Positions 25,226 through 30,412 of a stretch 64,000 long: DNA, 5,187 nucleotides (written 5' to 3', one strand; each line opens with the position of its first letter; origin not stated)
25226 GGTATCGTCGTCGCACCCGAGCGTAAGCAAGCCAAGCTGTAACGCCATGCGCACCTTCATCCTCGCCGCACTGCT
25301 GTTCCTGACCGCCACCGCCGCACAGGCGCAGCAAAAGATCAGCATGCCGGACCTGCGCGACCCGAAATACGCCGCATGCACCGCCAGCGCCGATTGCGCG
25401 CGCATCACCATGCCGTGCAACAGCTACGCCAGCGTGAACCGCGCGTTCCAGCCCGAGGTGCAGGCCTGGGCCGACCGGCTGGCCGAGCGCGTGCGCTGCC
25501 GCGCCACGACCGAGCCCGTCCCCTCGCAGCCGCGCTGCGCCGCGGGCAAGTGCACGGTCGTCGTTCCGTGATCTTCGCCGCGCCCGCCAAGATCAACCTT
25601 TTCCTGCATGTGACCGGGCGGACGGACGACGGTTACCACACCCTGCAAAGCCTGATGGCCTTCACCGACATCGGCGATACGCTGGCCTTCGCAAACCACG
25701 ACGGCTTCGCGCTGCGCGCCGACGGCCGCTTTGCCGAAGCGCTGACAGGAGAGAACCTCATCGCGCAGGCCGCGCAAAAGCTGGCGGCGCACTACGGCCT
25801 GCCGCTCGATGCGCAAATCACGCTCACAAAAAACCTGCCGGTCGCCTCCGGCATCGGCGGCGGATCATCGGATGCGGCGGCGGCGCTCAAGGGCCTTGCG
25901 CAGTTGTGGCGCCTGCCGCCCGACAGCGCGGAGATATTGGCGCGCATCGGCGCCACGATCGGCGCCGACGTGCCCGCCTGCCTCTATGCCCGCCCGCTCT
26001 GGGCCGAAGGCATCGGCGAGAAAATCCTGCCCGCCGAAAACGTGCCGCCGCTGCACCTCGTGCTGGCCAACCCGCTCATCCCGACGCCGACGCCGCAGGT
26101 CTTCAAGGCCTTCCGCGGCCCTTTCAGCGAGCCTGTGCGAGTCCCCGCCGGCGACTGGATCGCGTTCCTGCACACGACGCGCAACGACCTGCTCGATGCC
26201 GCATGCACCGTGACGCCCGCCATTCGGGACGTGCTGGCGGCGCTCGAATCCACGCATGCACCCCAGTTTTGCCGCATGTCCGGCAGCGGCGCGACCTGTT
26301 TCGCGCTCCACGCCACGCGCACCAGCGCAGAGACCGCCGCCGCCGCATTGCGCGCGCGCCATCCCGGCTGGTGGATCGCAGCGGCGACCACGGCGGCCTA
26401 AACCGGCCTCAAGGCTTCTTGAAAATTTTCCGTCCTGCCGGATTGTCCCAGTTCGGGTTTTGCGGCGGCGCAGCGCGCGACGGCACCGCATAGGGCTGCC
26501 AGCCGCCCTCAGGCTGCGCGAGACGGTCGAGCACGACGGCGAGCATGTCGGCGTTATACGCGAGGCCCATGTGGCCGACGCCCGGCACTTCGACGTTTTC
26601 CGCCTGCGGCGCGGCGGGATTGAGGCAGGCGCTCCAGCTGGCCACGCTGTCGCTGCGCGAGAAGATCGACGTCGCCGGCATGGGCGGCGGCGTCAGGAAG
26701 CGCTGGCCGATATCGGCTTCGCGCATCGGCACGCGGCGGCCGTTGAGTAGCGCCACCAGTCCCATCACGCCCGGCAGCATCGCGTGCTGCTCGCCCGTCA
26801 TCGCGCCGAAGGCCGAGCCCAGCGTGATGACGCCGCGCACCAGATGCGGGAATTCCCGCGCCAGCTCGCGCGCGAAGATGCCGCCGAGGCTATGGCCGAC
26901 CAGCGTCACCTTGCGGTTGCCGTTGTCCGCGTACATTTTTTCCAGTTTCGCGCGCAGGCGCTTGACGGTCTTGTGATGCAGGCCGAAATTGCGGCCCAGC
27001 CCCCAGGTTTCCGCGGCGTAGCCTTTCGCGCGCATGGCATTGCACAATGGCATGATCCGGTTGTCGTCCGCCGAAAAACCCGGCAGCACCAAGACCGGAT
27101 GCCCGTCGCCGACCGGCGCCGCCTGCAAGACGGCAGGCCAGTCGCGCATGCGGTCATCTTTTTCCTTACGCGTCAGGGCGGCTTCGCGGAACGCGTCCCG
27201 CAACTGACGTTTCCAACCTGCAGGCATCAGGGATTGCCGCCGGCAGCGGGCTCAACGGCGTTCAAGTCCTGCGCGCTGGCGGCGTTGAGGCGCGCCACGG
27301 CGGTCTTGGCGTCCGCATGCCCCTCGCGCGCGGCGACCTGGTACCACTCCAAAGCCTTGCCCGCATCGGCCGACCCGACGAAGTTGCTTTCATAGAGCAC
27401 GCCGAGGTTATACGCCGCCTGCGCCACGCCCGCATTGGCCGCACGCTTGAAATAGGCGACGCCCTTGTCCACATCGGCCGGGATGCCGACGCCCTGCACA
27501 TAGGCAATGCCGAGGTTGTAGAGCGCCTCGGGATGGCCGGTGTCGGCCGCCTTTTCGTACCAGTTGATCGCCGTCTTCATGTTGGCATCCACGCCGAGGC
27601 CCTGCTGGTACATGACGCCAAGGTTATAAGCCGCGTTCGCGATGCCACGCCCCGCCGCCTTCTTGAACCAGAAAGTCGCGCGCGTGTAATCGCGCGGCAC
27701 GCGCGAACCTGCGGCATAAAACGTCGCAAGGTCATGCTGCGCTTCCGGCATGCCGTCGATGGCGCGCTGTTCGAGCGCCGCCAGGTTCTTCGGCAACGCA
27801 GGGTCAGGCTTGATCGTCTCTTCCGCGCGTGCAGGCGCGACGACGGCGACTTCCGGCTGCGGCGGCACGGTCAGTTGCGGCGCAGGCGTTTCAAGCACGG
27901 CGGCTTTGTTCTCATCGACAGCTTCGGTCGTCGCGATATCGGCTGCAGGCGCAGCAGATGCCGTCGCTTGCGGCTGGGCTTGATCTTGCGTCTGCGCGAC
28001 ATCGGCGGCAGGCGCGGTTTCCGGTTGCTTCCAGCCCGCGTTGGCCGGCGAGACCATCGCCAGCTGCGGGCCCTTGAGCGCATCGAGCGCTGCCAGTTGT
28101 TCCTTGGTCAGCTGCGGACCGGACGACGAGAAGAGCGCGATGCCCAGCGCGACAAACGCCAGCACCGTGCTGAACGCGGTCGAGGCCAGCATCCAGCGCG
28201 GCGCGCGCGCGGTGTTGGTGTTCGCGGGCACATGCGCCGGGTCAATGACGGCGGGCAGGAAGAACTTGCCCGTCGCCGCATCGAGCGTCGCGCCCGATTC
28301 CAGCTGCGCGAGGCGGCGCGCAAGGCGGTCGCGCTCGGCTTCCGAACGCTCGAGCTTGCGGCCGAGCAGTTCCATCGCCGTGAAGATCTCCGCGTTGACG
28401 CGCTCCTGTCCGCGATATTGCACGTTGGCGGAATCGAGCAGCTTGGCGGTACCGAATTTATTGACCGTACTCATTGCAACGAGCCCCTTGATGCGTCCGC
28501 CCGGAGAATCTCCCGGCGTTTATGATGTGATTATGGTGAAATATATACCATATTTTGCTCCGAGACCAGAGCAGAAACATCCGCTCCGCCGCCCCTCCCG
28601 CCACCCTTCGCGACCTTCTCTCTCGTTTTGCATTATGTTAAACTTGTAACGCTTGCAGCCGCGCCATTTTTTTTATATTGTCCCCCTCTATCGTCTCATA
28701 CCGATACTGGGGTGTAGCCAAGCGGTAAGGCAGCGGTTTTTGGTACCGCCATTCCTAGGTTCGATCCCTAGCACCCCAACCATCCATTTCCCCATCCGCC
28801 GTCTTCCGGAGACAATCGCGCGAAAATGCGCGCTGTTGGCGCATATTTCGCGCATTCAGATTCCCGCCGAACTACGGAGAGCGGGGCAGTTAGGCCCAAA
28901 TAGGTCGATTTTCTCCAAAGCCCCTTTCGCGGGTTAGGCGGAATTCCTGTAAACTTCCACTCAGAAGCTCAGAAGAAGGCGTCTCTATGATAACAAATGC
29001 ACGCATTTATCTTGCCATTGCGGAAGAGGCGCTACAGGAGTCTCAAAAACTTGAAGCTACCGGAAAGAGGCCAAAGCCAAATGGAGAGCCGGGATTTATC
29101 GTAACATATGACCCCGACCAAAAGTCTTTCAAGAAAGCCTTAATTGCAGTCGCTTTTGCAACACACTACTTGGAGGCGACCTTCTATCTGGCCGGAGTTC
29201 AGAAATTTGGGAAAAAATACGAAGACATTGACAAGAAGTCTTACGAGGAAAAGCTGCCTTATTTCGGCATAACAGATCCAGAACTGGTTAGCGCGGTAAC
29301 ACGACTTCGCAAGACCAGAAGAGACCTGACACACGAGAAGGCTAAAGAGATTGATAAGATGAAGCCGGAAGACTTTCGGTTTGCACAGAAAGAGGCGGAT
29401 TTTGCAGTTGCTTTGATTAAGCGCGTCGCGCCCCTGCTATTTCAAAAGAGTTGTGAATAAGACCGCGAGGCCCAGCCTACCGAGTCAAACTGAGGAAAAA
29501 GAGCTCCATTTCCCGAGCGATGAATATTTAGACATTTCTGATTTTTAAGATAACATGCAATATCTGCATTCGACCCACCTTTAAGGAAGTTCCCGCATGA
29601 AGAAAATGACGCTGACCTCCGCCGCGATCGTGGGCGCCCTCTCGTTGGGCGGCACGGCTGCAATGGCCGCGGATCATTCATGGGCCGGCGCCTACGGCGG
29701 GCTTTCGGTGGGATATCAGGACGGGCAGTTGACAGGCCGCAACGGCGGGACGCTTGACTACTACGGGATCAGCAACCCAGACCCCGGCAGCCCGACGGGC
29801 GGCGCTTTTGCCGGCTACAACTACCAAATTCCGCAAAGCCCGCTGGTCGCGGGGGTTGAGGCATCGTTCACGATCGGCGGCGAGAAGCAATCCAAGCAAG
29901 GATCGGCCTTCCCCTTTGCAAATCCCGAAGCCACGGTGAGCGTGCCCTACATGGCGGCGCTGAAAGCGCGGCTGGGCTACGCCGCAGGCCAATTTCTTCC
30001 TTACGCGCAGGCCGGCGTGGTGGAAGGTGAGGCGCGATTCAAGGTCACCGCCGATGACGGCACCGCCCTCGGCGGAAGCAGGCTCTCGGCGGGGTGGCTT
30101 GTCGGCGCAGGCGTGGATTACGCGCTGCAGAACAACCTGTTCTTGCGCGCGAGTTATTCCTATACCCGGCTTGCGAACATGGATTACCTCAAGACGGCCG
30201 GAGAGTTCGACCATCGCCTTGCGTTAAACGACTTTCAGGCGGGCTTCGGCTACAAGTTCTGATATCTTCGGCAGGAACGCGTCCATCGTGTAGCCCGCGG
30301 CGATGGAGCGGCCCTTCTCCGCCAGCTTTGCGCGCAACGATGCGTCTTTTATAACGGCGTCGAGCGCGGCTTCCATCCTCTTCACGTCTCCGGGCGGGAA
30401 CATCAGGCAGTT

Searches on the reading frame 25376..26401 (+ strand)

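Call 93: search_protein_families(library=pfam, proteins=[window:25376-26401:+], max_evalue=0.001)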
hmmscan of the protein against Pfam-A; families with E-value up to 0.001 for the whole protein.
window:25376-26401:+ (341 aa): 2 families
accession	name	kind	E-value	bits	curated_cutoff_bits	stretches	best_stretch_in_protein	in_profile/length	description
PF00288.32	GHMP_kinases_N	-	2e-15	57.2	22.3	1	127-205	1-86/87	GHMP kinases N terminal domain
PF08544.19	GHMP_kinases_C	-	1.5e-06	28.9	21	1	279-328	32-82/85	GHMP kinases C terminal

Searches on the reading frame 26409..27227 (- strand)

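Call 93: search_protein_families(library=pfam, proteins=[window:26409-27227:-], max_evalue=0.001)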
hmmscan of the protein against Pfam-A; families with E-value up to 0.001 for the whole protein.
window:26409-27227:- (272 aa): 5 families
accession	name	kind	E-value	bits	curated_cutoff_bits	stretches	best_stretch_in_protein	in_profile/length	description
PF00561.26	Abhydrolase_1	-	7.4e-11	42.6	25.8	1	45-157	3-120/245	alpha/beta hydrolase fold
PF12146.15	Hydrolase_4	-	1.7e-07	31.2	27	1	45-167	7-135/239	Serine aminopeptidase, S33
PF12697.13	Abhydrolase_6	-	6.4e-07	30.7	26.3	1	46-213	2-155/217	Alpha/beta hydrolase family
PF07819.20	PGAP1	-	2.4e-05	24.6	24.3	1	84-138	68-127/233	PGAP1-like alpha/beta domain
PF02089.21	Palm_thioest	-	3.6e-05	24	26.8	1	44-143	1-113/254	Palmitoyl protein thioesterase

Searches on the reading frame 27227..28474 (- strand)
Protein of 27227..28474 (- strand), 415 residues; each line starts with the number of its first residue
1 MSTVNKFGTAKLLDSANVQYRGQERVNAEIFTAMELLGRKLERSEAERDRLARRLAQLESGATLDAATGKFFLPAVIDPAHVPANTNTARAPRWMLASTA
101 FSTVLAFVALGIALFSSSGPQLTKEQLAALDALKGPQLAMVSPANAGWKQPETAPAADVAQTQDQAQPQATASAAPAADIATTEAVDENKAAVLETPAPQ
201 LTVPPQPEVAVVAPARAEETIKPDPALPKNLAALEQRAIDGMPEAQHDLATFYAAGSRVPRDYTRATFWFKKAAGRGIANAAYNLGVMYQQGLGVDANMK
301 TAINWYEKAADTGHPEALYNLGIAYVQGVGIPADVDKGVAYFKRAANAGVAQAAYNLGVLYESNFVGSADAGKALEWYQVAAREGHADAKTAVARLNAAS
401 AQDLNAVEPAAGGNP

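Call 93: search_protein_families(library=pfam, proteins=[window:27227-28474:-], max_evalue=0.001)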
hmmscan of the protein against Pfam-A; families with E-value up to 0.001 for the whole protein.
window:27227-28474:- (415 aa): 2 families
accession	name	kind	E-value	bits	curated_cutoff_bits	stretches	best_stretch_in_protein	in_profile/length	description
PF08238.18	Sel1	-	1.5e-33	114.4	30.7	4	280-314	2-36/36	Sel1 repeat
PF23310.1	TPR_27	-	7.6e-07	29.2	27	0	284-326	27-72/110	Plant tetratrico peptide repeats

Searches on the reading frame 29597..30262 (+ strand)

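Call 93: search_protein_families(library=pfam, proteins=[window:29597-30262:+], max_evalue=0.001)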
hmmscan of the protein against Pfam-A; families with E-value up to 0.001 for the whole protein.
window:29597-30262:+ (221 aa): 3 families
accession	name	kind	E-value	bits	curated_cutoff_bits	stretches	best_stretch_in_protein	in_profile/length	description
PF13505.12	OMP_b-brl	-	9.4e-19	68.7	28.7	1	13-221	2-175/175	Outer membrane protein beta-barrel domain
PF01389.23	OmpA_membrane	-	3.5e-05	24.1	21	1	62-194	31-153/180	OmpA-like transmembrane domain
PF02462.21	Opacity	-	7.9e-05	23.2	21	1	132-199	45-112/126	Opacity family porin protein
